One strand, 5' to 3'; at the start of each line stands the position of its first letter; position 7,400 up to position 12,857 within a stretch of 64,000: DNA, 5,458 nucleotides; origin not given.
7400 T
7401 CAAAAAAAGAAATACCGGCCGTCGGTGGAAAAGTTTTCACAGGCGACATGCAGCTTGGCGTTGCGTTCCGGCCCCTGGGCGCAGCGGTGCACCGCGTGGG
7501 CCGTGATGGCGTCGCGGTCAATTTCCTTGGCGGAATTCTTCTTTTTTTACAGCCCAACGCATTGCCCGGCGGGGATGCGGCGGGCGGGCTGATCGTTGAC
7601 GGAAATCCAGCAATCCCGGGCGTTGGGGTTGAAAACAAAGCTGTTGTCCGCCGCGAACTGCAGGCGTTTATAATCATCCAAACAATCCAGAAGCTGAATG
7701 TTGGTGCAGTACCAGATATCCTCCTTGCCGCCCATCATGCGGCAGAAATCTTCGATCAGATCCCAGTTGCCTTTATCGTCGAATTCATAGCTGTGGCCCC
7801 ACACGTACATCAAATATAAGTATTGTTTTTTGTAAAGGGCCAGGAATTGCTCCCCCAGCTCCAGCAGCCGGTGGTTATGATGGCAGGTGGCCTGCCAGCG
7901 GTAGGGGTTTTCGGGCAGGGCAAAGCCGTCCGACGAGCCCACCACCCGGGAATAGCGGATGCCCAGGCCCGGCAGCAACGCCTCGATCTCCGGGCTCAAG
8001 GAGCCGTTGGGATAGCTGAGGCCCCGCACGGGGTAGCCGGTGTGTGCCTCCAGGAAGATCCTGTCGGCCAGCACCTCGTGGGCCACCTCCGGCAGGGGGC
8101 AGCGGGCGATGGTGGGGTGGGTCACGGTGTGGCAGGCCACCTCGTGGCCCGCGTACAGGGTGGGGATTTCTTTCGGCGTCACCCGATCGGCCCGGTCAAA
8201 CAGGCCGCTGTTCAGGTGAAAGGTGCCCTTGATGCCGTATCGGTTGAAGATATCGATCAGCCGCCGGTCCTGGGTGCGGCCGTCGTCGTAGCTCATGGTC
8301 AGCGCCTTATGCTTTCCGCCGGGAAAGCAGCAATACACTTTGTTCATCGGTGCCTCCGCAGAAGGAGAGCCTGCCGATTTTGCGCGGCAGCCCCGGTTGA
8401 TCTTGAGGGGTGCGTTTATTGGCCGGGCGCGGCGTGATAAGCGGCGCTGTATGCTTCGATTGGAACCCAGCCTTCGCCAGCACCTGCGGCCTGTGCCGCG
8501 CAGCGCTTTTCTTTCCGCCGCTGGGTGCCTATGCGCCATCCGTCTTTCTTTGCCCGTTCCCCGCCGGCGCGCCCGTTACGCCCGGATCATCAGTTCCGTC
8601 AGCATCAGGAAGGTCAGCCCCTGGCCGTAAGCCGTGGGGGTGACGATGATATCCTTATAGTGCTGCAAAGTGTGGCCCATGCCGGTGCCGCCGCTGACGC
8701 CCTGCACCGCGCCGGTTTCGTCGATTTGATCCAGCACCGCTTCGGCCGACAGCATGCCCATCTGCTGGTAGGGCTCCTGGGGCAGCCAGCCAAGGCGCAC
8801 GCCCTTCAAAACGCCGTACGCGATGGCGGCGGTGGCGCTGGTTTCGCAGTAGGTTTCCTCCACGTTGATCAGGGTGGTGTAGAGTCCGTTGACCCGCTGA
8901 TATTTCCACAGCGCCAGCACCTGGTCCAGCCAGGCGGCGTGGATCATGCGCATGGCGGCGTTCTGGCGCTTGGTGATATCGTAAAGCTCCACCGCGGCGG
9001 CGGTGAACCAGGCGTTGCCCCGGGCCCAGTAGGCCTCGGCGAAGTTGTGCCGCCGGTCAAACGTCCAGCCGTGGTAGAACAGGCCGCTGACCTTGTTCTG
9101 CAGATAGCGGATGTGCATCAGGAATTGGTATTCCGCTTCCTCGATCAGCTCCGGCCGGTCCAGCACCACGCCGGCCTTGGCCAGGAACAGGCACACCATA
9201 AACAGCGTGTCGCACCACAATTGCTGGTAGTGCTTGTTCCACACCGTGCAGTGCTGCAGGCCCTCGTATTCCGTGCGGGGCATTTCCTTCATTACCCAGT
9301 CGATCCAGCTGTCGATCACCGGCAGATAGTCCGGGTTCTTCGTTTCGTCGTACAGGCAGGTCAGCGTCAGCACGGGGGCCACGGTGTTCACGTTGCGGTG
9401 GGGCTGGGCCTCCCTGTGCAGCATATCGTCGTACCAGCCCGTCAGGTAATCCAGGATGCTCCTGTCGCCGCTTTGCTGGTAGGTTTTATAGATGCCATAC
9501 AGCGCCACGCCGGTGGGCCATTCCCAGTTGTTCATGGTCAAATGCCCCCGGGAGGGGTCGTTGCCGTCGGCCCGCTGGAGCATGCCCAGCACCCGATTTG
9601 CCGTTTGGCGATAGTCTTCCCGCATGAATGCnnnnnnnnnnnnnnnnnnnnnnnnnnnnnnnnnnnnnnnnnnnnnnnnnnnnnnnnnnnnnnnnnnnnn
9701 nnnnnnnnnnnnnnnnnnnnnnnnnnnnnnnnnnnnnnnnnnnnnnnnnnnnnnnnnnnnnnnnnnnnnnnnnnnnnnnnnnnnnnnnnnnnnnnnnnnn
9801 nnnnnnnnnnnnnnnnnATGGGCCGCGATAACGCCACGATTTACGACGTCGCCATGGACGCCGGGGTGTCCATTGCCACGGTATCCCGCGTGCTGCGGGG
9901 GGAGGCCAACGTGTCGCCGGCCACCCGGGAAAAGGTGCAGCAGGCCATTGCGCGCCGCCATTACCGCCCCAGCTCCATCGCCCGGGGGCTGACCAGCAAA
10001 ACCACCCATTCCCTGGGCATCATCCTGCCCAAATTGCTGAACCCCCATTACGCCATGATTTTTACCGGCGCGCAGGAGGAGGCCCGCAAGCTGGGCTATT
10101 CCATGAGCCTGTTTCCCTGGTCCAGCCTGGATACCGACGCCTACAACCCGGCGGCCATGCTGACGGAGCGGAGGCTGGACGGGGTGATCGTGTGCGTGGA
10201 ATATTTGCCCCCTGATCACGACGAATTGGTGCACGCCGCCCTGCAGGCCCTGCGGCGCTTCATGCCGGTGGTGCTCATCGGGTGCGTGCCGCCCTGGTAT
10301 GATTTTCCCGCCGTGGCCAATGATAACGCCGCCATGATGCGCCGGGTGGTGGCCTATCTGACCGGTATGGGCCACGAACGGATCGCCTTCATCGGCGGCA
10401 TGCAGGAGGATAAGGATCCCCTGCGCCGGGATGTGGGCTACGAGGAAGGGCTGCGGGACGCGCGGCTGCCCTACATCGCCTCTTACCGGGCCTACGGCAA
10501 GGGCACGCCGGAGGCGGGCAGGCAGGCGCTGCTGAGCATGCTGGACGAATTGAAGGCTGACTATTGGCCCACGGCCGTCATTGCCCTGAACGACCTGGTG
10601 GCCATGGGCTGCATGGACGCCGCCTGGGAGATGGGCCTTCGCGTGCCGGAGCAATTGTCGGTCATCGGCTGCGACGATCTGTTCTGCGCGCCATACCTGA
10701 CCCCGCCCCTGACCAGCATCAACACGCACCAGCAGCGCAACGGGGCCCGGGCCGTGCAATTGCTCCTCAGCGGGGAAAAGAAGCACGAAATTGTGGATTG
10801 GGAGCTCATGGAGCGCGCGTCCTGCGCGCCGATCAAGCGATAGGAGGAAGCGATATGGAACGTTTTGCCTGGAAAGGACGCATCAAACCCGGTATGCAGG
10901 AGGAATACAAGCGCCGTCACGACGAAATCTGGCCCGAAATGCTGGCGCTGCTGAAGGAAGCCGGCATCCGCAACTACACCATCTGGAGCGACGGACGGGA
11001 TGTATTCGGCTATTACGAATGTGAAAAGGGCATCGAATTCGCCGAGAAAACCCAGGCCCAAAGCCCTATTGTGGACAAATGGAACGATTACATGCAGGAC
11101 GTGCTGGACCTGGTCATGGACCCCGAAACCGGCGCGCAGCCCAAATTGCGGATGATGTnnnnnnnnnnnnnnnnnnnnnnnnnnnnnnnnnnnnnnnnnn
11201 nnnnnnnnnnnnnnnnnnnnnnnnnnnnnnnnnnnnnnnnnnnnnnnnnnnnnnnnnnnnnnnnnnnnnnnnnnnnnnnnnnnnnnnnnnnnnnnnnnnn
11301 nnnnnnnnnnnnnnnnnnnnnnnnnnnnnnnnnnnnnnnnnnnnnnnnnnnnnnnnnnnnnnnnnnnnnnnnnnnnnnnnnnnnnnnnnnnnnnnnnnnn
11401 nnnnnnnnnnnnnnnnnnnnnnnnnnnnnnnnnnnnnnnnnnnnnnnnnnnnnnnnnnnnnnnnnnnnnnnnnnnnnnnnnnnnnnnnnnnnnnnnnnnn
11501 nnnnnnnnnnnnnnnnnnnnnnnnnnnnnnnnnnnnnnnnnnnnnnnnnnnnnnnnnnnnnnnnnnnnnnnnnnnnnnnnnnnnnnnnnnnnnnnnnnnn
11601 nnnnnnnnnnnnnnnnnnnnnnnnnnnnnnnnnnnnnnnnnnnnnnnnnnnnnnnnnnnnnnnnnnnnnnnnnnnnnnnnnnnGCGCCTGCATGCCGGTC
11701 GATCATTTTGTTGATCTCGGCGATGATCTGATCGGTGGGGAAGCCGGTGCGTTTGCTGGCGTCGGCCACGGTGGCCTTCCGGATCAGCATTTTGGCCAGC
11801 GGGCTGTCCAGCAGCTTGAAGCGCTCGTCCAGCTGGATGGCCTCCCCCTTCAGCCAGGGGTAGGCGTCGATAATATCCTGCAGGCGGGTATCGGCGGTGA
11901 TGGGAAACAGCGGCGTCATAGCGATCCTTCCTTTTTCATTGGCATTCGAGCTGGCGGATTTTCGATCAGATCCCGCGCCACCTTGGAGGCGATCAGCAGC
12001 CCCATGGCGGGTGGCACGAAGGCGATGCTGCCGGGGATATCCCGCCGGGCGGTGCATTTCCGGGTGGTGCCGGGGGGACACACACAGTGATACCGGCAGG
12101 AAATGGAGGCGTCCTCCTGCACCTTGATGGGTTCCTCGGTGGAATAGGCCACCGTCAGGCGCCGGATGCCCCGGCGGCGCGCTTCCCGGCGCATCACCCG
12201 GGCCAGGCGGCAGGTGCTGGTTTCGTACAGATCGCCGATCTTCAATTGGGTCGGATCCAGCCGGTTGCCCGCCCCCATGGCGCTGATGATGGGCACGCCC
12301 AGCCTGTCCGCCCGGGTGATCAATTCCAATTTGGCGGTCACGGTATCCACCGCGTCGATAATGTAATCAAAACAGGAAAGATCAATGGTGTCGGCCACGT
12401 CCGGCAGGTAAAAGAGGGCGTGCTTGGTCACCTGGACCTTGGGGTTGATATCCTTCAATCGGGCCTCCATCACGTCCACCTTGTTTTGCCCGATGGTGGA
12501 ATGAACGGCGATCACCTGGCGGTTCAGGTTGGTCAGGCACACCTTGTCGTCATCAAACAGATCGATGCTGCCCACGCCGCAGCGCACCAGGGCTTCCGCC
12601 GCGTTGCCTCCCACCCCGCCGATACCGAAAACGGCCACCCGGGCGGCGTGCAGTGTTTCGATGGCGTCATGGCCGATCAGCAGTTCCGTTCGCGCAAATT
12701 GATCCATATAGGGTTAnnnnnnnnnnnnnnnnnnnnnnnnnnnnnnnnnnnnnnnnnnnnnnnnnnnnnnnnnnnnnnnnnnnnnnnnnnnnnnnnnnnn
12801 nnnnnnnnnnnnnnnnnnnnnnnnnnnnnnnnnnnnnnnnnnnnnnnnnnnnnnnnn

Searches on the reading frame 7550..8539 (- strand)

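Call 7: search_protein_families(library=pfam, proteins=[window:7550-8539:-], max_evalue=0.001)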
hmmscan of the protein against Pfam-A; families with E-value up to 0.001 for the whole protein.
window:7550-8539:- (330 aa): 1 family
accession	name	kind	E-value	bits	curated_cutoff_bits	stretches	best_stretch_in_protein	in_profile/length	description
PF01522.26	Polysacc_deac_1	-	3.8e-17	62.9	23.1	1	76-196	5-123/124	Polysaccharide deacetylase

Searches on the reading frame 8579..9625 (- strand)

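Call 7: search_protein_families(library=pfam, proteins=[window:8579-9625:-], max_evalue=0.001)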
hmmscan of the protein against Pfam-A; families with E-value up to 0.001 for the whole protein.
window:8579-9625:- (349 aa): 1 family
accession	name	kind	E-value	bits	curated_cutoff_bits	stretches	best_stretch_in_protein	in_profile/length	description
PF07470.19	Glyco_hydro_88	-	3.6e-81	273.3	26.6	1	30-346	23-349/352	Glycosyl Hydrolase Family 88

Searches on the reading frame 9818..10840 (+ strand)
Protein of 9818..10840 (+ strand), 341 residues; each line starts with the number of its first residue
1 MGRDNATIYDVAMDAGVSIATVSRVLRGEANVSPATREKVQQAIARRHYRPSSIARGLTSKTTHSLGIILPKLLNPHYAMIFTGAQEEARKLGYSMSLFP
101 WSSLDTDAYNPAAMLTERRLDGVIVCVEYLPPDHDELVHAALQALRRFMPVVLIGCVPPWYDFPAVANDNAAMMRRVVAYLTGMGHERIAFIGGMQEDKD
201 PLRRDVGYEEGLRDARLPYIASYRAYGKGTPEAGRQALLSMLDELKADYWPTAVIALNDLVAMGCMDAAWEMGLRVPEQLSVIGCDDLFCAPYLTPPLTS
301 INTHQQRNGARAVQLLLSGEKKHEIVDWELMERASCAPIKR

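Call 7: search_protein_families(library=pfam, proteins=[window:9818-10840:+], max_evalue=0.001)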
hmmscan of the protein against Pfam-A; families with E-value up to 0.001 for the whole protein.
window:9818-10840:+ (341 aa): 4 families
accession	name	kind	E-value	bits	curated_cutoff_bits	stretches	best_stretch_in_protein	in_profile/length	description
PF13377.12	Peripla_BP_3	-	2.5e-29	103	26.5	1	178-335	1-166/167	Periplasmic binding protein-like domain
PF00532.27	Peripla_BP_1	-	1.6e-21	77.4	22.2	1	63-317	1-258/281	Periplasmic binding proteins and sugar binding domain of LacI family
PF00356.27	LacI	-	1.7e-17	63.4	27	1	7-52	1-46/46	Bacterial regulatory proteins, lacI family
PF13407.12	Peripla_BP_4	-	3.3e-06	27.3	35.1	1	67-286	2-217/258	Periplasmic binding protein domain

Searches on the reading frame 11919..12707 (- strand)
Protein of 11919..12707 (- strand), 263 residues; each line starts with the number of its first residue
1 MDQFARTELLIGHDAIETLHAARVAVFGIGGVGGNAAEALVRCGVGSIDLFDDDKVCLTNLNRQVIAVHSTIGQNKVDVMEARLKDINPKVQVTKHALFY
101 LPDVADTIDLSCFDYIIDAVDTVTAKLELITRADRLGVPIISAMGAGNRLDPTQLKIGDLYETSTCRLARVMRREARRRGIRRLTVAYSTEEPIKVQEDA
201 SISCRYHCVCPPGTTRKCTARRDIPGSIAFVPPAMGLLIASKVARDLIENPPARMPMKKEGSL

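Call 7: search_protein_families(library=pfam, proteins=[window:11919-12707:-], max_evalue=0.001)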
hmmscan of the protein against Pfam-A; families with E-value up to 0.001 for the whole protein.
window:11919-12707:- (263 aa): 1 family
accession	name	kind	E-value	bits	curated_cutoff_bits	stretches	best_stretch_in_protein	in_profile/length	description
PF00899.27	ThiF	-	2.6e-37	128.7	28.1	1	10-248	9-203/238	ThiF family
